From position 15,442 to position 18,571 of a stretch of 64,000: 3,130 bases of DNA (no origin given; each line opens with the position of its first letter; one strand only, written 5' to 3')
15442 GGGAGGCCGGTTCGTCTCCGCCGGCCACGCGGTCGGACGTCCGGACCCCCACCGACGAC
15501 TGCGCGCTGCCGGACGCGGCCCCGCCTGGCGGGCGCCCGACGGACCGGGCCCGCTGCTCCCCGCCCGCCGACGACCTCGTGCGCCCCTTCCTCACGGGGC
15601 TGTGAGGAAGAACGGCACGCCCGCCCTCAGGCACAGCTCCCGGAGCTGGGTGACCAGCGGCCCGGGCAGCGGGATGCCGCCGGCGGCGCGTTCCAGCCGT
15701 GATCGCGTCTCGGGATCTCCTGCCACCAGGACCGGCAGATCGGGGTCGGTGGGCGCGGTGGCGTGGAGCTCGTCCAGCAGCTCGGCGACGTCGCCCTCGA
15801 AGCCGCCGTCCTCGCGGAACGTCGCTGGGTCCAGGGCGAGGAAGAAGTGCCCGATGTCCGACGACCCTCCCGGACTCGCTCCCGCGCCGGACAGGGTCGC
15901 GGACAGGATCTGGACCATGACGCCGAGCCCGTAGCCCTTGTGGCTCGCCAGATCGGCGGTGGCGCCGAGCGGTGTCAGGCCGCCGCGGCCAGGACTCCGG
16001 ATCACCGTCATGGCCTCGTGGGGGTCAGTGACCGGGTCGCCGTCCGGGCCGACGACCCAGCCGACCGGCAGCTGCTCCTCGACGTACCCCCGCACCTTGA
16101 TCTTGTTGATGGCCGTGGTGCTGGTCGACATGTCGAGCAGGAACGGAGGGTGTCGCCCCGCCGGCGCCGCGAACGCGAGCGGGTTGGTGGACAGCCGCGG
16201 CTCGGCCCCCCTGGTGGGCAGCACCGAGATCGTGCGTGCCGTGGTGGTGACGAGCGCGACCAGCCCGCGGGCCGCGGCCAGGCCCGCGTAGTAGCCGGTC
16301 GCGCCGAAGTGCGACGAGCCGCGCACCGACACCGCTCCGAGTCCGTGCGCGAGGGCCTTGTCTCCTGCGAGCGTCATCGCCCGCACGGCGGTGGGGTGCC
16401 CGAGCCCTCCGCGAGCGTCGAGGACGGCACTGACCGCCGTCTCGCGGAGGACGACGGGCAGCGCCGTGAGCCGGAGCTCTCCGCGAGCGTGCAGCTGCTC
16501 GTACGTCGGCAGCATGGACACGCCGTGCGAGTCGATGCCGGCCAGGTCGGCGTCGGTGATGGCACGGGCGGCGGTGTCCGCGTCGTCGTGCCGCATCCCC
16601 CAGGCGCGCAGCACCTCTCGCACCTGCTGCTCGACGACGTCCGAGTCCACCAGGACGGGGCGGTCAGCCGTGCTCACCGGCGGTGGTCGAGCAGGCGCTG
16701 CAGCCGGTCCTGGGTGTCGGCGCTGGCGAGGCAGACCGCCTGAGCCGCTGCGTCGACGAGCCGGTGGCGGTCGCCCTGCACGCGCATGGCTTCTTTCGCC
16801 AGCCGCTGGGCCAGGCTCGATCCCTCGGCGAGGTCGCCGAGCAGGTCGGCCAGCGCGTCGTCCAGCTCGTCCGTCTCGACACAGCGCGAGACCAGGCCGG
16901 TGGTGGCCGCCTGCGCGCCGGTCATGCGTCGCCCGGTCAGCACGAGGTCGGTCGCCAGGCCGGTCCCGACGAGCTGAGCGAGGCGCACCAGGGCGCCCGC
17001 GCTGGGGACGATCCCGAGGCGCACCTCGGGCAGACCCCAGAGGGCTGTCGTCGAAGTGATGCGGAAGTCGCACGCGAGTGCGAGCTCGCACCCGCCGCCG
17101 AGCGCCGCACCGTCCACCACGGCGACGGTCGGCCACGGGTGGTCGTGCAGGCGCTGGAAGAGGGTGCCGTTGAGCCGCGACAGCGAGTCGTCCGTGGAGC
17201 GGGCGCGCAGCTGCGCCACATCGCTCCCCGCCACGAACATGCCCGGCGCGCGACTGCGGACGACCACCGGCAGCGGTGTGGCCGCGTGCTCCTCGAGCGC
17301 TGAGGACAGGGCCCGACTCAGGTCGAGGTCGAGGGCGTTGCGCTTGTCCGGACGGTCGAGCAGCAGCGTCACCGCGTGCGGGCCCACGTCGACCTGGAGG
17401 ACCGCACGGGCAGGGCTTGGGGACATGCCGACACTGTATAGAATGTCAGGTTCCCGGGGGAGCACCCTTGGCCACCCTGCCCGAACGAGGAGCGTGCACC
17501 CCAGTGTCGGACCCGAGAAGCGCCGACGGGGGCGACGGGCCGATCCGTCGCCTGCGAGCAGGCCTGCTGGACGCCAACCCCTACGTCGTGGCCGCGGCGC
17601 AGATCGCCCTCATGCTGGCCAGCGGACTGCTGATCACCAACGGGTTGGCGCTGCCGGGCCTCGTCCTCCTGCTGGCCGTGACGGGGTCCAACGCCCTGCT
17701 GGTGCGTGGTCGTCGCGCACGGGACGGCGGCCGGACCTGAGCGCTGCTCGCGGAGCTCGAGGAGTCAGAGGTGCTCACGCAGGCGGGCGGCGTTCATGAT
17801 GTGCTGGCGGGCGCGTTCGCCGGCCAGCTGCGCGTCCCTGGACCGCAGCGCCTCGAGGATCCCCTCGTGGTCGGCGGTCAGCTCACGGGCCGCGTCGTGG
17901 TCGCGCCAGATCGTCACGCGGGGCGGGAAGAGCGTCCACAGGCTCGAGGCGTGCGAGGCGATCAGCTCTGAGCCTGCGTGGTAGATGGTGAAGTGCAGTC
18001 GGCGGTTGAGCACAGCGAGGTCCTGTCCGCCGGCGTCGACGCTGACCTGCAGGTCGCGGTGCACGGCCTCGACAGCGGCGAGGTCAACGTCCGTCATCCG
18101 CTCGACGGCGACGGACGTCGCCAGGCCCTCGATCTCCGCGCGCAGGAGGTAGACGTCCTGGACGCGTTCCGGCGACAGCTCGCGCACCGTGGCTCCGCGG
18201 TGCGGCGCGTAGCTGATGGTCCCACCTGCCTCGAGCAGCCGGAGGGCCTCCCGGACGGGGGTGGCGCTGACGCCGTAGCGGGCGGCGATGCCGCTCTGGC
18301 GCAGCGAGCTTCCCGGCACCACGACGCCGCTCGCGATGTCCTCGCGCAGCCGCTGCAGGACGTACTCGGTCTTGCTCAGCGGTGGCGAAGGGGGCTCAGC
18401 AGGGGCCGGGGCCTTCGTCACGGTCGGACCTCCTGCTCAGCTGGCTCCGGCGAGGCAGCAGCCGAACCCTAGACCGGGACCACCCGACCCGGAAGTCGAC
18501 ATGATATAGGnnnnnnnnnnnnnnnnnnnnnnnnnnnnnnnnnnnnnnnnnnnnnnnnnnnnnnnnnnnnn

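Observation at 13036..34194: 21-kb catabolic island with five MmgE/PrpD paralogues, a TcuA-like flavoprotein and a TctCBA transporter under three regulators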

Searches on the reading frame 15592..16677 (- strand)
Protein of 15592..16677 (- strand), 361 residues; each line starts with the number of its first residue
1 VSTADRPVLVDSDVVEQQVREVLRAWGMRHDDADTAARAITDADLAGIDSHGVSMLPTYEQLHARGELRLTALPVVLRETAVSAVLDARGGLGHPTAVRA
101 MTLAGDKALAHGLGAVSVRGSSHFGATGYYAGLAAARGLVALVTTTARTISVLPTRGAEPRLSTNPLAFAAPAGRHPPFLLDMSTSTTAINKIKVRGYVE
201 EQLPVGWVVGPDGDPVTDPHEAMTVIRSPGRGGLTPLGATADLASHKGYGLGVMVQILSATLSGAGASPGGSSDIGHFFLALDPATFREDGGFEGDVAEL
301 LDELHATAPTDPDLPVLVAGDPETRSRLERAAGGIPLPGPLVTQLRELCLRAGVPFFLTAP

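Call 33: search_protein_families(library=ncbifam, proteins=[window:15592-16677:-], max_evalue=0.00001)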
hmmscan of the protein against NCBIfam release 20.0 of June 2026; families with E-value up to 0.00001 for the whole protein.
window:15592-16677:- (361 aa): 5 families
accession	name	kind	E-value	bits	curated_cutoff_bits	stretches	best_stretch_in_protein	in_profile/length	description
NF007504.0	PRK10098.1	equivalog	3.4e-53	180.7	336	1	10-348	7-340/360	malate/lactate/ureidoglycolate dehydrogenase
NF040650.1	sulfolac_dhydr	equivalog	5.9e-52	176.9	500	1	16-352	9-333/339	L-sulfolactate dehydrogenase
NF011599.0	PRK15025.1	equivalog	3.4e-39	135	356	1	10-337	3-323/349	ureidoglycolate dehydrogenase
TIGR03175.1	AllD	equivalog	1.5e-36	126.2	496.2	1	11-311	4-297/349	ureidoglycolate dehydrogenase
NF009750.0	PRK13260.1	equivalog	6e-30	104.5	316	1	11-344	4-328/332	3-dehydro-L-gulonate 2-dehydrogenase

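Call 67: search_solved_structures(query=window:15592-16677:-, max_evalue=1e-10)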
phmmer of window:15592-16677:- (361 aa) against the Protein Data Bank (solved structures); distinct sequences matched with E-value up to 1e-10: 13.
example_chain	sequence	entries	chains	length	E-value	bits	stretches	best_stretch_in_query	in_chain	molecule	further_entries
1v9n_A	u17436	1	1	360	2.5e-48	168.1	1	18-354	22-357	Malate dehydrogenase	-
3i0p_A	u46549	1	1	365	6.1e-47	163.5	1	10-355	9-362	Malate dehydrogenase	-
1vbi_A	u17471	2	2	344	1.6e-46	162.2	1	19-356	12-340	Type 2 malate/lactate dehydrogenase | malate/L-lactate dehydrogenase family protein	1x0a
2x06_A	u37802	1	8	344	8.9e-42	146.5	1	18-354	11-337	L-SULFOLACTATE DEHYDROGENASE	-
2g8y_A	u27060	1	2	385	6.3e-38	133.9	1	11-341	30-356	Malate/L-lactate dehydrogenases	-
3uoe_A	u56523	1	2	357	3.6e-32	114.9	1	23-346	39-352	Dehydrogenase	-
1z2i_A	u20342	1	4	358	9.2e-30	107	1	8-339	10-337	malate dehydrogenase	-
1wtj_A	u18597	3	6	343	8.8e-25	90.6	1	15-267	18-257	ureidoglycolate dehydrogenase | delta1-piperideine-2-carboxylate reductase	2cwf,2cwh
4h8a_A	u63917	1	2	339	1.6e-22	83.2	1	13-336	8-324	Ureidoglycolate dehydrogenase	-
4fjs_A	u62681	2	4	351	1.7e-22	83.1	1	13-336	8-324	Ureidoglycolate dehydrogenase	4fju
1xrh_A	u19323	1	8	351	1.9e-22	83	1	13-336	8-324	Ureidoglycolate Dehydrogenase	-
1nxu_A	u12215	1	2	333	9.6e-20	74.1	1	20-320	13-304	Hypothetical oxidoreductase yiaK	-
1s20_A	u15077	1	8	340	9.6e-20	74.1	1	20-322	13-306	Hypothetical oxidoreductase yiaK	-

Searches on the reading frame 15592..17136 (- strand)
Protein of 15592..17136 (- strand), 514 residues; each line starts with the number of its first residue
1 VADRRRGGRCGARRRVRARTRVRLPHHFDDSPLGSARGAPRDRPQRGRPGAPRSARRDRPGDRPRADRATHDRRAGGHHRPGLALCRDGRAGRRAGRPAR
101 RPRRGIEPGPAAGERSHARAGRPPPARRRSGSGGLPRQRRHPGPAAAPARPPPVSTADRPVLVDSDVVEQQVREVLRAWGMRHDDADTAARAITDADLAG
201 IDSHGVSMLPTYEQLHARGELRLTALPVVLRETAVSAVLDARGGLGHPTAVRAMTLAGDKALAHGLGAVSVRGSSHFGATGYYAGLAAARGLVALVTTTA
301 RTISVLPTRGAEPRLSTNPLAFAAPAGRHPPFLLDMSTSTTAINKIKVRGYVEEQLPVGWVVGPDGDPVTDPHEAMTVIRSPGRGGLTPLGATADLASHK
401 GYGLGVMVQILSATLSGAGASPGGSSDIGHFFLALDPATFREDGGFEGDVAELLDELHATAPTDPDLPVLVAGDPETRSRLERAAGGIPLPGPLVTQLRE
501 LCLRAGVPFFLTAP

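Call 6: search_protein_families(library=pfam, proteins=[window:15592-17136:-], max_evalue=0.01)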
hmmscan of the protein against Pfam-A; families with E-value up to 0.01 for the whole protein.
window:15592-17136:- (514 aa): 1 family
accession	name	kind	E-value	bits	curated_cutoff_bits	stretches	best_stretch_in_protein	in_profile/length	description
PF02615.19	Ldh_2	-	7.8e-96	321.5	38.8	1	164-498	2-332/333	Malate/L-lactate dehydrogenase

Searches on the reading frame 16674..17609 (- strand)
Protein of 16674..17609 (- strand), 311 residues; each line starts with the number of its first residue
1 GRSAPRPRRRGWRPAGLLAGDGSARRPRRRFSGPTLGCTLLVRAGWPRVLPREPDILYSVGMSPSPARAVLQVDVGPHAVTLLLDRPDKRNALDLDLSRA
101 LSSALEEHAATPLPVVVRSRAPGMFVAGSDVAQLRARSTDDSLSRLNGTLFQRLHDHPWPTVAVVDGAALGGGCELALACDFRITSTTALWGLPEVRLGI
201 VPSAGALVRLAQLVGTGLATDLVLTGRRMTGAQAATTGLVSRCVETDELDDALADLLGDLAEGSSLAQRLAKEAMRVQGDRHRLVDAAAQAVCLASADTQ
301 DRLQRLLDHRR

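Call 6: search_protein_families(library=pfam, proteins=[window:16674-17609:-], max_evalue=0.01)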
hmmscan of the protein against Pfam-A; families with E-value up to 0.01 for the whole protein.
window:16674-17609:- (311 aa): 2 families
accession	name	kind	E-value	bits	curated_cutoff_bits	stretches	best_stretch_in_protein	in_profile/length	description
PF00378.25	ECH_1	-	2e-40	139.2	27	1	83-289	10-218/251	Enoyl-CoA hydratase/isomerase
PF16113.10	ECH_2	-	4.7e-31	109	27.2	1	81-284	3-215/335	Enoyl-CoA hydratase/isomerase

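Call 33: search_protein_families(library=ncbifam, proteins=[window:16674-17426:-], max_evalue=0.00001)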
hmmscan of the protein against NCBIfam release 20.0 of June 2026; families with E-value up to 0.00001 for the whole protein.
window:16674-17426:- (250 aa): 72 families (the best 25 are shown)
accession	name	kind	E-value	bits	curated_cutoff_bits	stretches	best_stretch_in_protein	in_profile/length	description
NF007239.0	PRK09674.1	equivalog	2.8e-40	138.4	371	1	19-220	15-217/257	2,3-dehydroadipyl-CoA hydratase PaaF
NF004475.0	PRK05809.1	subfamily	1.6e-39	136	394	1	18-249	14-253/260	short-chain-enoyl-CoA hydratase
NF051848.1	EnCoAHydtEchA19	equivalog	5.1e-39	134.4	400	1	17-237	9-239/258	enoyl-CoA hydratase EchA19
NF006007.0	PRK08138.1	subfamily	1.6e-38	132.6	355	1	17-220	16-221/261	enoyl-CoA hydratase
NF004796.0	PRK06144.1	subfamily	2.6e-37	128.7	272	1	9-249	9-255/262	enoyl-CoA hydratase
NF004781.0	PRK06127.1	subfamily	3.8e-37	128.4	291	1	17-240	20-253/269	enoyl-CoA hydratase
NF005802.0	PRK07657.1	equivalog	4.4e-37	128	363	1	14-215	10-215/260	enoyl-CoA hydratase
NF004517.0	PRK05862.1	equivalog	2e-36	125.8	396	1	18-214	14-211/257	enoyl-CoA hydratase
NF004840.0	PRK06190.1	equivalog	8.8e-36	123.8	253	1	8-240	4-238/260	enoyl-CoA hydratase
NF042430.2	EnCoAhydt_DpgD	equivalog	1.4e-35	123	400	1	18-217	7-215/258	enoyl-CoA-hydratase DpgD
NF008727.0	PRK11730.1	equivalog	1.7e-33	116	870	1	18-204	17-209/717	fatty acid oxidation complex subunit alpha FadB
NF008363.0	PRK11154.1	equivalog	3.3e-33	114.8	869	1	20-196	18-202/708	fatty acid oxidation complex subunit alpha FadJ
NF006100.0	PRK08252.1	subfamily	4.5e-33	114.9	282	1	11-221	6-215/254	crotonase/enoyl-CoA hydratase family protein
NF006013.0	PRK08150.1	subfamily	1.6e-32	112.9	232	1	14-249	12-252/259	crotonase/enoyl-CoA hydratase family protein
NF046063.1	oxepin_alt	equivalog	1e-31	110.3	300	1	18-220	10-218/254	oxepin-CoA hydrolase, alternative type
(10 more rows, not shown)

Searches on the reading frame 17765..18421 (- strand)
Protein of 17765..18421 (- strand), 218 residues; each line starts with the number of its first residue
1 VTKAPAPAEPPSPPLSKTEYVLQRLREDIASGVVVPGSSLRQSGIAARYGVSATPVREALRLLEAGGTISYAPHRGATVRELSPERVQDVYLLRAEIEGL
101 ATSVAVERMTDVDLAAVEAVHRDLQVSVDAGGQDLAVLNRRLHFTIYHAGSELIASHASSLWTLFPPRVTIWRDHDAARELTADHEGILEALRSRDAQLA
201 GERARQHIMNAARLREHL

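Call 6: search_protein_families(library=pfam, proteins=[window:17765-18421:-], max_evalue=0.01)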
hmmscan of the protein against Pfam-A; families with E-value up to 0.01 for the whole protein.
window:17765-18421:- (218 aa): 2 families
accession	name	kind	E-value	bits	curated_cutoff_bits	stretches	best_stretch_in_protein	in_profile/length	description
PF07729.17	FCD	-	3.3e-17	63.5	24.3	1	89-208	1-123/125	FCD domain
PF00392.27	GntR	-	1.3e-15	57.3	27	1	19-79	3-64/64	Bacterial regulatory proteins, gntR family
